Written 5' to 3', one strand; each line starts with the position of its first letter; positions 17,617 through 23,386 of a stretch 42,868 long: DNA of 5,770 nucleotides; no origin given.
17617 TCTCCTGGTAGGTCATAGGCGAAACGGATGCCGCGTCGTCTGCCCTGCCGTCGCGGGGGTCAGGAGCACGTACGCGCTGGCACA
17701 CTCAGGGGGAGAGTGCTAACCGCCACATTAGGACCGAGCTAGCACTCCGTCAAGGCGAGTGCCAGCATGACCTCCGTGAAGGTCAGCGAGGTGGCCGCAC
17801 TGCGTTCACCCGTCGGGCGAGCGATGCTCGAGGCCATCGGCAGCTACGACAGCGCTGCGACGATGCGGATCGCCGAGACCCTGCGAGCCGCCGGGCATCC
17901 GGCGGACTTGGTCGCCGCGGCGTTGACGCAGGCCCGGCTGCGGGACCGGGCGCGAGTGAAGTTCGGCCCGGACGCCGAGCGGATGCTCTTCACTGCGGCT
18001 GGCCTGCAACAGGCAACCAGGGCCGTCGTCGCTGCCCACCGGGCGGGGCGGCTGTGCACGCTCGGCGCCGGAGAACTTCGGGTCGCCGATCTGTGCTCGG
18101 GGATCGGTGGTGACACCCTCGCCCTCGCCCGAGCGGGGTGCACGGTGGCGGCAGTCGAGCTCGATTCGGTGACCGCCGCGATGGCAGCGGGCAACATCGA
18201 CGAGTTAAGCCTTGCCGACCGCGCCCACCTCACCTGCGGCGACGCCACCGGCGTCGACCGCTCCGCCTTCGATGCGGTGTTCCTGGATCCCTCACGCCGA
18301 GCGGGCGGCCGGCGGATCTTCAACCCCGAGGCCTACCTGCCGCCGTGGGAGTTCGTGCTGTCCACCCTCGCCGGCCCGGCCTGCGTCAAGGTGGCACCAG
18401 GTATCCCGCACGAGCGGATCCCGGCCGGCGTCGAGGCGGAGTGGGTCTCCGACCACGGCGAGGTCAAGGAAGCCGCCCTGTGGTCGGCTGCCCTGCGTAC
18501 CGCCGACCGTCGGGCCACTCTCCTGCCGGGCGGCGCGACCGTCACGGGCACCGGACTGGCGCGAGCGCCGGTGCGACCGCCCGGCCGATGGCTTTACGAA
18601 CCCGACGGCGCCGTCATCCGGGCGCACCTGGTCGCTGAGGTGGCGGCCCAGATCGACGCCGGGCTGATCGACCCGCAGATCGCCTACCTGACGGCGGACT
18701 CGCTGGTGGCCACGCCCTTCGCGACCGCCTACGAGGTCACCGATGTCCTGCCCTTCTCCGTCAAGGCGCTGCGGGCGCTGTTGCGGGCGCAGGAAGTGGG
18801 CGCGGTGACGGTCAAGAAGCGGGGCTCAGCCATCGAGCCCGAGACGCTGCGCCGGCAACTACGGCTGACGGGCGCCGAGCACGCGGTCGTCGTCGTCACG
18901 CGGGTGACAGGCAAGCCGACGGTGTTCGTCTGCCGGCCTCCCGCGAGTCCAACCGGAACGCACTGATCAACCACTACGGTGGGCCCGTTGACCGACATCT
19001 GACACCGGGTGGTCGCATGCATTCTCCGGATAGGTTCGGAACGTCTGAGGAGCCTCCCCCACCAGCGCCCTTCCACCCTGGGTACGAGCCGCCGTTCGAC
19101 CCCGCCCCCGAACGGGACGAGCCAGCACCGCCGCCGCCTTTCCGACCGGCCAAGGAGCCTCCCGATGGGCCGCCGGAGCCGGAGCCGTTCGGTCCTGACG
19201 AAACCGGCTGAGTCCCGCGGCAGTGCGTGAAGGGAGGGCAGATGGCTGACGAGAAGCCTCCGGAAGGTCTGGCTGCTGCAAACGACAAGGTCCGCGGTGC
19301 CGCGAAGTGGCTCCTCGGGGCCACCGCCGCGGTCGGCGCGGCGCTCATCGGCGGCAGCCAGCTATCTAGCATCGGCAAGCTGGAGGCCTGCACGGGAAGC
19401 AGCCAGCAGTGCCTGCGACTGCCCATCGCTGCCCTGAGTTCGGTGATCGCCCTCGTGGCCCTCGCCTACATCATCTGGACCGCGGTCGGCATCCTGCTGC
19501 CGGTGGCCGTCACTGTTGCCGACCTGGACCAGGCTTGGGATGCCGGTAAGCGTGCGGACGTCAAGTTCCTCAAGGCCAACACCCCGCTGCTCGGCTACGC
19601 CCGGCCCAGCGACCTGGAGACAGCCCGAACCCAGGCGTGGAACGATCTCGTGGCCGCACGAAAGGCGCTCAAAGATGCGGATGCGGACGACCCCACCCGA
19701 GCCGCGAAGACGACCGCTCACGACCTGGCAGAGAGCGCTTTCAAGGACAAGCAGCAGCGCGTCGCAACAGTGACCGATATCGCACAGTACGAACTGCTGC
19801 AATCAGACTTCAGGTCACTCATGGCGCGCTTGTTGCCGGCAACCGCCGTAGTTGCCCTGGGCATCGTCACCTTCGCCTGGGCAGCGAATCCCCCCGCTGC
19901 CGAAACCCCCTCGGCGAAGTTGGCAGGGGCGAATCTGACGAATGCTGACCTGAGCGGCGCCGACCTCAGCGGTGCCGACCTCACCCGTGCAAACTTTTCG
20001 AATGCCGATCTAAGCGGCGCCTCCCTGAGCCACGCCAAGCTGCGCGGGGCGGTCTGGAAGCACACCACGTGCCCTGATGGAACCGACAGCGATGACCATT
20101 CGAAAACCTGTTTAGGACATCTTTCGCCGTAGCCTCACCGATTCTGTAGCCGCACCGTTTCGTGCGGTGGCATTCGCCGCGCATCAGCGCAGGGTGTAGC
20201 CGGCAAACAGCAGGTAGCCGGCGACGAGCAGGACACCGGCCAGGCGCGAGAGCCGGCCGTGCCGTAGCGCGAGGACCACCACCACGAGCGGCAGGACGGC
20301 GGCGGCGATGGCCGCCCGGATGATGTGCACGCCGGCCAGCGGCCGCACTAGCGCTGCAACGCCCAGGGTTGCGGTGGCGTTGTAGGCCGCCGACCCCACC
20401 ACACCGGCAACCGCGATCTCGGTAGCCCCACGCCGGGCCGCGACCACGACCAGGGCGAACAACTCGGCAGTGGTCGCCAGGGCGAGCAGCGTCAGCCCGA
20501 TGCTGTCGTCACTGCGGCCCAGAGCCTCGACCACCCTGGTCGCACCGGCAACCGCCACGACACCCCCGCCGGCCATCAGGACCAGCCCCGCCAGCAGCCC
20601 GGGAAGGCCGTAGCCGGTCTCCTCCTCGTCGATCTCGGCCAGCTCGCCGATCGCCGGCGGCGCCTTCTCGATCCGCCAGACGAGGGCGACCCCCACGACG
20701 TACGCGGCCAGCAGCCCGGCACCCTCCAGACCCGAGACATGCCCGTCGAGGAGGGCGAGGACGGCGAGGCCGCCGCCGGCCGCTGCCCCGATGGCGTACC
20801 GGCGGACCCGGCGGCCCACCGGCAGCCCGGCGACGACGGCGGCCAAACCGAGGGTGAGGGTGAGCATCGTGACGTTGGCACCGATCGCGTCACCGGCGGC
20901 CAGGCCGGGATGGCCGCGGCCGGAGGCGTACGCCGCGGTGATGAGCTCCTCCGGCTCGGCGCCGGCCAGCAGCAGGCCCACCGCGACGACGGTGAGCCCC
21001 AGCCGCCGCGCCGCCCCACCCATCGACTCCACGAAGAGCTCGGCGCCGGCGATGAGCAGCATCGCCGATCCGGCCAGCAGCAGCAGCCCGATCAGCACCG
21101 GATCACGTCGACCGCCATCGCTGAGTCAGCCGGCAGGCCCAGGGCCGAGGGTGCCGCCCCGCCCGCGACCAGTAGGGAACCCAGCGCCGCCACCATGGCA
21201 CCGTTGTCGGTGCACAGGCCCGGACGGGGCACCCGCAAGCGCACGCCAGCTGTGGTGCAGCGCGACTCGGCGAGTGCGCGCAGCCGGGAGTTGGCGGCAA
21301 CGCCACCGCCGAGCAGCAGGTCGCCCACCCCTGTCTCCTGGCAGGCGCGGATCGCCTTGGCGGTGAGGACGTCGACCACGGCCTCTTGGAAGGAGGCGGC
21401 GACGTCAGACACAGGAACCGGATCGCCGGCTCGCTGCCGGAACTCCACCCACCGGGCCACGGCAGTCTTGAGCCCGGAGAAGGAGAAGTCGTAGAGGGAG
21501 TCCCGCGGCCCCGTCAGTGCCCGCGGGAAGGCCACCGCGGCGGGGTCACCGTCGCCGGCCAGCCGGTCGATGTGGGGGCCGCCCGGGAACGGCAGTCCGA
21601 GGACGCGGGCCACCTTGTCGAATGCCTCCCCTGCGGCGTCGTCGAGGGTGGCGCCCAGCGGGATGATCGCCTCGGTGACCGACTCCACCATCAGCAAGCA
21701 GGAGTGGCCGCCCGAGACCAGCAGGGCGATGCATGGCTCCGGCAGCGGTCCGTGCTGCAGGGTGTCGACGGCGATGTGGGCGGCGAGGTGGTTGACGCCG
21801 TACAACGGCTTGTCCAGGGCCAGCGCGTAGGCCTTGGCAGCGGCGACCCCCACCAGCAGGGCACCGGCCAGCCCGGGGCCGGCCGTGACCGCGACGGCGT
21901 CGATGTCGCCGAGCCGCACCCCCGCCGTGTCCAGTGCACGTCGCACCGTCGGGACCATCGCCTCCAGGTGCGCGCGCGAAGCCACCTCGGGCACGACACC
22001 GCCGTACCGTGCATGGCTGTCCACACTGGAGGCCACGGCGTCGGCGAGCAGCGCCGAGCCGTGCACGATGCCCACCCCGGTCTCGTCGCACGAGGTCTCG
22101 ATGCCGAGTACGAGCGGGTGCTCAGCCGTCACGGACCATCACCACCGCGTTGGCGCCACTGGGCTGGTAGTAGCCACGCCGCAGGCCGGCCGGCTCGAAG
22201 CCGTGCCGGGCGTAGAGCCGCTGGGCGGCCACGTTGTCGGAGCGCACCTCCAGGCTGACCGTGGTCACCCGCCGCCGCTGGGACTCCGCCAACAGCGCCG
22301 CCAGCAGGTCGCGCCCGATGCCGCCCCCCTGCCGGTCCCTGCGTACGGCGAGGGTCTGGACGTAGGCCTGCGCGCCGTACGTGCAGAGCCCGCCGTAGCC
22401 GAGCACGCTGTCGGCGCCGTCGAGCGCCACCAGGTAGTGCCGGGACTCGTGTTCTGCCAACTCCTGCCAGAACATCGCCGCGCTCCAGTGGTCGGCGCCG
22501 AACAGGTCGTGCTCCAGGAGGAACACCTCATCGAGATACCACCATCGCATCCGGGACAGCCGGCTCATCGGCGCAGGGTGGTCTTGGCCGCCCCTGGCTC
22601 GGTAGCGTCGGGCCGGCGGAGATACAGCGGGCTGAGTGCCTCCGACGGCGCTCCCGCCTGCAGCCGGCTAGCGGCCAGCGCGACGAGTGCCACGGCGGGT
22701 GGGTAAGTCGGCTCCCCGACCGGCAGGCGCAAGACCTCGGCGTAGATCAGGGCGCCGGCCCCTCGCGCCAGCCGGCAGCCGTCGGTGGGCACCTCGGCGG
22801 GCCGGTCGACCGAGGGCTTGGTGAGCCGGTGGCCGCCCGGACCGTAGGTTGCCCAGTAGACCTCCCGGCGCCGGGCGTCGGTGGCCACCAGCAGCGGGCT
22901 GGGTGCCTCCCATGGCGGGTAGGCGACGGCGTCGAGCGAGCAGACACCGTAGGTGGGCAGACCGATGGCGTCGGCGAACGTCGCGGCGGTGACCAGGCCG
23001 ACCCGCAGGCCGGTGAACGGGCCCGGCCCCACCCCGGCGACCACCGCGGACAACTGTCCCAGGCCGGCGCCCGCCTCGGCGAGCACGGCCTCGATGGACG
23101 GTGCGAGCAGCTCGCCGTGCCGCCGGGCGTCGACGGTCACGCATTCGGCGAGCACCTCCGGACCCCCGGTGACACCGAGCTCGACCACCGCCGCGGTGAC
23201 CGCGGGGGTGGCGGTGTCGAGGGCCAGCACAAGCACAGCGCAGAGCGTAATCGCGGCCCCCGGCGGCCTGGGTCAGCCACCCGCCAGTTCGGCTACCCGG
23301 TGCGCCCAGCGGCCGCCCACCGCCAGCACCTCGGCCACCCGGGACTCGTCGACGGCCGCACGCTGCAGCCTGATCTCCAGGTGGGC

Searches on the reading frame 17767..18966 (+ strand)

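Call 64: search_protein_families(library=pfam, proteins=[window:17767-18966:+], max_evalue=0.00001)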
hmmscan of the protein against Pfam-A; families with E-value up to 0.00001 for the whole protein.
window:17767-18966:+ (399 aa): 1 family
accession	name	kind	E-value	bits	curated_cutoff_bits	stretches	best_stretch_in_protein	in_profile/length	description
PF18096.6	Thump_like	-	6.7e-23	80.8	26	1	320-391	2-78/78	THUMP domain-like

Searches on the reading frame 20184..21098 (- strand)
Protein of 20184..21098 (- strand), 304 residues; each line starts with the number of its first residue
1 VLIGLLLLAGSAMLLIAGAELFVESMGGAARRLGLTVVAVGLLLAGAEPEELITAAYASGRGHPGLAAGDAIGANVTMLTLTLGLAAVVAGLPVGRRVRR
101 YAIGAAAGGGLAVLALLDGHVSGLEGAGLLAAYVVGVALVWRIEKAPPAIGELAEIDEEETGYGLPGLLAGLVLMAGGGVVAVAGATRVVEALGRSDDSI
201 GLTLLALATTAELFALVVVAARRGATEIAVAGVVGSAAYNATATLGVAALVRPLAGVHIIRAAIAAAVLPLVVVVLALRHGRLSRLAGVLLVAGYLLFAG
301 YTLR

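Call 9: search_protein_families(library=pfam, proteins=[window:20184-21098:-], max_evalue=0.001)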
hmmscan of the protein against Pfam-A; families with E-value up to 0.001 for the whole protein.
window:20184-21098:- (304 aa): 1 family
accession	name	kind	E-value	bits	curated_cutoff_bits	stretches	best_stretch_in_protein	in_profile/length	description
PF01699.29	Na_Ca_ex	-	7.1e-30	104.4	24.9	2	167-301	5-148/151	Sodium/calcium exchanger protein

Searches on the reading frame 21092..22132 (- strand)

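Call 9: search_protein_families(library=pfam, proteins=[window:21092-22132:-], max_evalue=0.001)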
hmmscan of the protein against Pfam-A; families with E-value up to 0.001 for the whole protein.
window:21092-22132:- (346 aa): 2 families
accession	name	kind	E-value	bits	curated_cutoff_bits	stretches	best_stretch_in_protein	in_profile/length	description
PF00814.31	TsaD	-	4.7e-92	308.9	24.8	1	28-315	2-263/264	tRNA N6-adenosine threonylcarbamoyltransferase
PF22521.2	HypF_C_2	-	1.7e-07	31.7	27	1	207-311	129-236/241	Carbamoyltransferase, Kae1-like Domain, second subdomain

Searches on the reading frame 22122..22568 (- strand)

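Call 9: search_protein_families(library=pfam, proteins=[window:22122-22568:-], max_evalue=0.001)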
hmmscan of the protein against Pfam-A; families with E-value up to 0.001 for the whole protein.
window:22122-22568:- (148 aa): 7 families
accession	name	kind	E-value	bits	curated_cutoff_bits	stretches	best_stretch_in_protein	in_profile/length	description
PF00583.31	Acetyltransf_1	-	2.6e-17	63.6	20.7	1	26-124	14-116/116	Acetyltransferase (GNAT) family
PF13508.13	Acetyltransf_7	-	4.7e-14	53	27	1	42-126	2-84/84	Acetyltransferase (GNAT) domain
PF13673.13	Acetyltransf_10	-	1.8e-11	44.6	23.6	1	36-128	24-111/128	Acetyltransferase (GNAT) domain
PF13302.13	Acetyltransf_3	-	4.9e-07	31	25.4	1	19-125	31-138/138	Acetyltransferase (GNAT) domain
PF08445.16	FR47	-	6.3e-05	23.3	22.1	1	69-125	23-78/86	FR47-like protein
PF13420.13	Acetyltransf_4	-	0.00018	22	24.3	1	25-136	29-146/155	Acetyltransferase (GNAT) domain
PF13523.12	Acetyltransf_8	-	0.00099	19.2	27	0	78-128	90-141/145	Acetyltransferase (GNAT) domain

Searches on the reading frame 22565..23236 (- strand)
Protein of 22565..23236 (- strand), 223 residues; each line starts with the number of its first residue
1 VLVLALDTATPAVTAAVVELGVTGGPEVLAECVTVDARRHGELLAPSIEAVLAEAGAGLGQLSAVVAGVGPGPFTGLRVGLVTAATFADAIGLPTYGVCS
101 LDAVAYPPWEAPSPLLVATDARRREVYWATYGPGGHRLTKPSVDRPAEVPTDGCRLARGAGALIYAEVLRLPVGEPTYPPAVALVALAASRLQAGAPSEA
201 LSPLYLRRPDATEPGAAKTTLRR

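Call 9: search_protein_families(library=pfam, proteins=[window:22565-23236:-], max_evalue=0.001)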
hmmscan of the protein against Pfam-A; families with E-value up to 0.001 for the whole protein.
window:22565-23236:- (223 aa): 1 family
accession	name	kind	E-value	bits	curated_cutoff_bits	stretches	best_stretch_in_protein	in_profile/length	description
PF00814.31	TsaD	-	3.2e-27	96.3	24.8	1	37-149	26-147/264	tRNA N6-adenosine threonylcarbamoyltransferase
